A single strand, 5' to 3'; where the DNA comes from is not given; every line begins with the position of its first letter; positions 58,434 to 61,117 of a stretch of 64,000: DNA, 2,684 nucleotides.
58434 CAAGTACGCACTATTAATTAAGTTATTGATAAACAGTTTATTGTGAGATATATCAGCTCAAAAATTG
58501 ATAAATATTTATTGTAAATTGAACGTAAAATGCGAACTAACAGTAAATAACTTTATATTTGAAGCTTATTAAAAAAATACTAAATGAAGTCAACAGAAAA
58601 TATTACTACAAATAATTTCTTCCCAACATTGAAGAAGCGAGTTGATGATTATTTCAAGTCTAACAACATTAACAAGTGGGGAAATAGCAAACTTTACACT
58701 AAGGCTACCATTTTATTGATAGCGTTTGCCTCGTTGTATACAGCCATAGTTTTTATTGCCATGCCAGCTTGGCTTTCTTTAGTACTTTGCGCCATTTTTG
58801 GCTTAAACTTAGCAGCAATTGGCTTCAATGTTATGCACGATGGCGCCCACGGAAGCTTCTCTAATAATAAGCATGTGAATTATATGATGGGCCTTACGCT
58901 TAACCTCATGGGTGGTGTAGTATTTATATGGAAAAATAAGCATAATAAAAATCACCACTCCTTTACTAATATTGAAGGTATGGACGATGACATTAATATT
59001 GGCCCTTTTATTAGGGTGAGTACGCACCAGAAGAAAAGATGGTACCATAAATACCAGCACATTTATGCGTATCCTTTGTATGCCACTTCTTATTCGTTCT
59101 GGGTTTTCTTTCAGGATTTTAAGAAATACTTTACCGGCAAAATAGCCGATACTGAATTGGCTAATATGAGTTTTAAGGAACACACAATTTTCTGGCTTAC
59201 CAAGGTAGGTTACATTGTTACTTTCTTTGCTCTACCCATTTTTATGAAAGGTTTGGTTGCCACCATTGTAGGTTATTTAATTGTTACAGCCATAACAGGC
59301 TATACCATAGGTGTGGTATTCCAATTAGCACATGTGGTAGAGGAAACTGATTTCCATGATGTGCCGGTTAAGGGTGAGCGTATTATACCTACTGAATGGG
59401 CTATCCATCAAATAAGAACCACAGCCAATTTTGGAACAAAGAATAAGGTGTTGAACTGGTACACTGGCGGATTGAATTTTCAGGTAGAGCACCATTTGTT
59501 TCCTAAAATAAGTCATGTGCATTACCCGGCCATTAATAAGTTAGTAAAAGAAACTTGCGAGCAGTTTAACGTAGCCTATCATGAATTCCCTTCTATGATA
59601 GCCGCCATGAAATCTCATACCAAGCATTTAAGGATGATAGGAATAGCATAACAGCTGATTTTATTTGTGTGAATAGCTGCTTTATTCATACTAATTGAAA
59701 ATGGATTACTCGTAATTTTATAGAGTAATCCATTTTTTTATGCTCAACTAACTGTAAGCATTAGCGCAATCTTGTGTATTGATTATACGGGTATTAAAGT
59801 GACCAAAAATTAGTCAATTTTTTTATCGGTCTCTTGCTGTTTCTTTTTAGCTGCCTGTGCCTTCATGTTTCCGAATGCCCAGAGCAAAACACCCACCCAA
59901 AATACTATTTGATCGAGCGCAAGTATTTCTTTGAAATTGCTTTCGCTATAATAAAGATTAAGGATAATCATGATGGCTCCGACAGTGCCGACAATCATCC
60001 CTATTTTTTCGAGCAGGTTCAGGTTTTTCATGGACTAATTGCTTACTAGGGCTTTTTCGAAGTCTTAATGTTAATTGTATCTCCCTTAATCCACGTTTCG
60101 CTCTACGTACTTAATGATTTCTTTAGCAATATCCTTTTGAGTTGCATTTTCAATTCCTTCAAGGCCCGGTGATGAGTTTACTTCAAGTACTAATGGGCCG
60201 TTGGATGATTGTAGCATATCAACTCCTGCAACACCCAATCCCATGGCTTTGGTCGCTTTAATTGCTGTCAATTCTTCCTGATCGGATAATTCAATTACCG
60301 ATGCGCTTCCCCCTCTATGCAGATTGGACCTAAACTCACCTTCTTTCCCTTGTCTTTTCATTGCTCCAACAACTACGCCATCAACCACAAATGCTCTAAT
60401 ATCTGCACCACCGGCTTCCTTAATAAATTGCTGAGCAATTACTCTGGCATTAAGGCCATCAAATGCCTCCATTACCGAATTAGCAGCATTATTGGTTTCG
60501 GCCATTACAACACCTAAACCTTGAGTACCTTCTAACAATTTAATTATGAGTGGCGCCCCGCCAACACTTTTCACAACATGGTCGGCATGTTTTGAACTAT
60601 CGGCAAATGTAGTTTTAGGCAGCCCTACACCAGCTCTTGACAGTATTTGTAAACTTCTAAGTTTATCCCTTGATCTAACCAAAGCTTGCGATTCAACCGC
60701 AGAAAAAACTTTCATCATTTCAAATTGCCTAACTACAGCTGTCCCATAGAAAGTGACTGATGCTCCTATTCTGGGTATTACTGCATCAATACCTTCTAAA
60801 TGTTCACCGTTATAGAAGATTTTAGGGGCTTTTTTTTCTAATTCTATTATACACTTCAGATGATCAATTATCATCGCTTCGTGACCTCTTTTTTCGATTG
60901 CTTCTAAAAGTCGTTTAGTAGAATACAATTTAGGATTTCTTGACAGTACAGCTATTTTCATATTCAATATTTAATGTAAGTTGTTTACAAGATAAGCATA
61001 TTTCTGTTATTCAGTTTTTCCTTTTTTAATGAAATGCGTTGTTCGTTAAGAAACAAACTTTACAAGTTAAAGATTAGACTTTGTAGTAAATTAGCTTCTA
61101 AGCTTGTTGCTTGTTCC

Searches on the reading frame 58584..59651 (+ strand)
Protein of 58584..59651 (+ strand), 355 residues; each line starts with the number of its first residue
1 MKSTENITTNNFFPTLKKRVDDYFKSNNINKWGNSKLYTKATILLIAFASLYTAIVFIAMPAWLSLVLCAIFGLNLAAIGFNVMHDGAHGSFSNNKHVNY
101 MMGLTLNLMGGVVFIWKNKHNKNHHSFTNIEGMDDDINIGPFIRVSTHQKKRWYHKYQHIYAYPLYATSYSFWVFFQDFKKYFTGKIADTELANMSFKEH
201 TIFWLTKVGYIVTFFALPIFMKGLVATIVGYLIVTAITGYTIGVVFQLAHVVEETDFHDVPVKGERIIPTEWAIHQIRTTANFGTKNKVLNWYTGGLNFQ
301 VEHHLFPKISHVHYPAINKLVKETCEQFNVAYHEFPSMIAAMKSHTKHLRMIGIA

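Call 72: search_protein_families(library=pfam, proteins=[window:58584-59651:+], max_evalue=0.00001)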
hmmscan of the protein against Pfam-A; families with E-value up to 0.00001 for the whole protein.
window:58584-59651:+ (355 aa): 1 family
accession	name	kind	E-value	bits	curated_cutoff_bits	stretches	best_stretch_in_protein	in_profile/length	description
PF00487.30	FA_desaturase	-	2.4e-37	129.5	29.7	1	61-335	1-252/253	Fatty acid desaturase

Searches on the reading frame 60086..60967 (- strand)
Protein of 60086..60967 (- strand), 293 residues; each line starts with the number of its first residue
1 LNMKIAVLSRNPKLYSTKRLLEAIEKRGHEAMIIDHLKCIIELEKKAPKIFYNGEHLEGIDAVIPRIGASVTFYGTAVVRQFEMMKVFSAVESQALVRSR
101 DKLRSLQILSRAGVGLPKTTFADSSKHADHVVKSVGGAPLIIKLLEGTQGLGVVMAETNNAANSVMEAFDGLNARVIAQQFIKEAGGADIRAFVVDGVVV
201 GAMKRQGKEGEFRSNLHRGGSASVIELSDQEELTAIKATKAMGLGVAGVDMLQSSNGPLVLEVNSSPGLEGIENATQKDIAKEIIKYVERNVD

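Call 72: search_protein_families(library=pfam, proteins=[window:60086-60967:-], max_evalue=0.00001)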
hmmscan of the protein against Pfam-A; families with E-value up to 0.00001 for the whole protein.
window:60086-60967:- (293 aa): 5 families
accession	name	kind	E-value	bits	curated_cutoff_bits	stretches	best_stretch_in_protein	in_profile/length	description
PF08443.16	RimK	-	7.1e-65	218.6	21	1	100-288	2-188/188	RimK-like ATP-grasp domain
PF18030.7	Rimk_N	-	5.6e-43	145.6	26.4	1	3-96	1-94/94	RimK PreATP-grasp domain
PF02955.21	GSH-S_ATP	-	5.3e-18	65.5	23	1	117-272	13-170/175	Prokaryotic glutathione synthetase, ATP-grasp domain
PF14397.11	ATPgrasp_ST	-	5.5e-10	39.3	31.4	0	235-283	222-272/278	Sugar-transfer associated ATP-grasp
PF02655.19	ATP-grasp_3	-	1.4e-09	38.7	23.2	1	101-265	3-155/160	ATP-grasp domain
